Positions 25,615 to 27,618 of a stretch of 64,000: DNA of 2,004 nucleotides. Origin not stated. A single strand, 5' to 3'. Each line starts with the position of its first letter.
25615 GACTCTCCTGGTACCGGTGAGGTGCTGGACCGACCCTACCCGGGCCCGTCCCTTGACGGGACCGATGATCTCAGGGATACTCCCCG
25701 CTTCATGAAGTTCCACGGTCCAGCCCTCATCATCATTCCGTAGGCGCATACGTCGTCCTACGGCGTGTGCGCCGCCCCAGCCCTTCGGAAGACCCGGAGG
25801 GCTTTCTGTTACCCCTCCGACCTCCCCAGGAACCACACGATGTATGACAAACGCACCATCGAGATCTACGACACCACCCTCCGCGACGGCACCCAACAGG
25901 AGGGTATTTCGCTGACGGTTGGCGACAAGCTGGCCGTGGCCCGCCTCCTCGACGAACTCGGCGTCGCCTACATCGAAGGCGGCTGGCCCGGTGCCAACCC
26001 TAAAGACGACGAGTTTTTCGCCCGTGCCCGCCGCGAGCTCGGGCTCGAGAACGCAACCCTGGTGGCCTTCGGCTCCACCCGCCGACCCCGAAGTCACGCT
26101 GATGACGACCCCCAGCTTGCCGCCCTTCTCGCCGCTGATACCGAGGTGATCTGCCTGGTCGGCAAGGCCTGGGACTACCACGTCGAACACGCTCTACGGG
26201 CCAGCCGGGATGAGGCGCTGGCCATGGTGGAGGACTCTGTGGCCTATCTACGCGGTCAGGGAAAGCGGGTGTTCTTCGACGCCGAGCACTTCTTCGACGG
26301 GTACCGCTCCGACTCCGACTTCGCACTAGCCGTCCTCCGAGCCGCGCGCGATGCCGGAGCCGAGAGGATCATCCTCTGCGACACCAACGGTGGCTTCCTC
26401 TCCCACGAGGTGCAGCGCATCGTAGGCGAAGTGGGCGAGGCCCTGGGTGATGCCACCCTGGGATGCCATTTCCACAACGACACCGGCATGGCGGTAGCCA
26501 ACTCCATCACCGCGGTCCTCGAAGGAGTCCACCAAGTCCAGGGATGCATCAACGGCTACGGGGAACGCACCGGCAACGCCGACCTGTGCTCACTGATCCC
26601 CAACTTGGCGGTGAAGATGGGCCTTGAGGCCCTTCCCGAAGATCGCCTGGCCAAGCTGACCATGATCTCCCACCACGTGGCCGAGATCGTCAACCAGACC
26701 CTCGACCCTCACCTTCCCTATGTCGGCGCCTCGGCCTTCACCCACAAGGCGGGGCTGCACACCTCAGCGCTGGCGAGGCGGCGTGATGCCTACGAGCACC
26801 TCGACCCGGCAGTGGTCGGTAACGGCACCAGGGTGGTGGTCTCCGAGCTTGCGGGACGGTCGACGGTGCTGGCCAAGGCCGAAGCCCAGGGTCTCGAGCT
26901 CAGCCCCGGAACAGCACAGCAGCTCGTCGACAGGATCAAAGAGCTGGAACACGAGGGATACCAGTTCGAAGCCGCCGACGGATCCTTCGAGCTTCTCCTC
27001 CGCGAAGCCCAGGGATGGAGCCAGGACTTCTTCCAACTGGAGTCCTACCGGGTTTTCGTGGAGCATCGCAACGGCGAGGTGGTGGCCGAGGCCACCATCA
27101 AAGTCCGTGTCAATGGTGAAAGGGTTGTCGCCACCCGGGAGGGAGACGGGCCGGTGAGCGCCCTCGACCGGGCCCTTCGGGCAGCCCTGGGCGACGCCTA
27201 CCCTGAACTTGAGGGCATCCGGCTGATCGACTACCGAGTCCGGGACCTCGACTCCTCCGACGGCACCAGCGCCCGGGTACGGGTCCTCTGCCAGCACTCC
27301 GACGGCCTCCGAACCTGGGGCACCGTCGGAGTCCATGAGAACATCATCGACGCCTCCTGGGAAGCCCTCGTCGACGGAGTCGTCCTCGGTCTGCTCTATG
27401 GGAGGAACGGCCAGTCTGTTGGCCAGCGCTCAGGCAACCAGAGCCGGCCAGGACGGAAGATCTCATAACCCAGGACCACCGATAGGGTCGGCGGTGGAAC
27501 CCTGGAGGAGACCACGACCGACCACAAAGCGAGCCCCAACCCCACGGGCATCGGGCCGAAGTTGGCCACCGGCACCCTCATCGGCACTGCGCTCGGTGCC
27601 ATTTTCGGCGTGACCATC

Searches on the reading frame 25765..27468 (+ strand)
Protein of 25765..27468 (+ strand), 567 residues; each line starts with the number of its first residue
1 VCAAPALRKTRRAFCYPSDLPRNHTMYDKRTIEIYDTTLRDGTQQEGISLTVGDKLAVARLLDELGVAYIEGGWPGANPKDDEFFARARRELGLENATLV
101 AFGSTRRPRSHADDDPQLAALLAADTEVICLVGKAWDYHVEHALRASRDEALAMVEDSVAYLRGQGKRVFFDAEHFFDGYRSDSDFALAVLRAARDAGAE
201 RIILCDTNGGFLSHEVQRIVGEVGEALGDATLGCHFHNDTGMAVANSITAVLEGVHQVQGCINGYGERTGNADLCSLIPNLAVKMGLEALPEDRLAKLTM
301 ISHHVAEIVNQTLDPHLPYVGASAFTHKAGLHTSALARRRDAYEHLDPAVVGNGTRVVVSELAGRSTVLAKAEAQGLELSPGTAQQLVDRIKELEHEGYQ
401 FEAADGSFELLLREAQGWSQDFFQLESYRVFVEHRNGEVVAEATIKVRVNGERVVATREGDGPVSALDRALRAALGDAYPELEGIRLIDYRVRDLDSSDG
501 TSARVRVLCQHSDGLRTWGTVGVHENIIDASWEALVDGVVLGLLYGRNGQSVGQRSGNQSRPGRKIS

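Call 17: search_protein_families(library=pfam, proteins=[window:25765-27468:+], max_evalue=0.1)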
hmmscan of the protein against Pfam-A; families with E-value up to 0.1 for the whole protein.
window:25765-27468:+ (567 aa): 4 families
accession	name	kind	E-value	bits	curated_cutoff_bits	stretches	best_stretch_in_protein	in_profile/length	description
PF00682.25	HMGL-like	-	8.5e-48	163.5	29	1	32-285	2-243/260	HMGL-like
PF08502.15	LeuA_dimer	-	2e-26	92.9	24.9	1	403-539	2-127/131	LeuA allosteric (dimerisation) domain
PF22617.1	HCS_D2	-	4.4e-16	59.5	27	1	320-396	2-79/82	Homocitrate synthase post-HMGL domain-like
PF11367.14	Tail_completion_gp17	-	0.025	15.1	24.5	0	454-497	61-104/124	Tail completion protein gp17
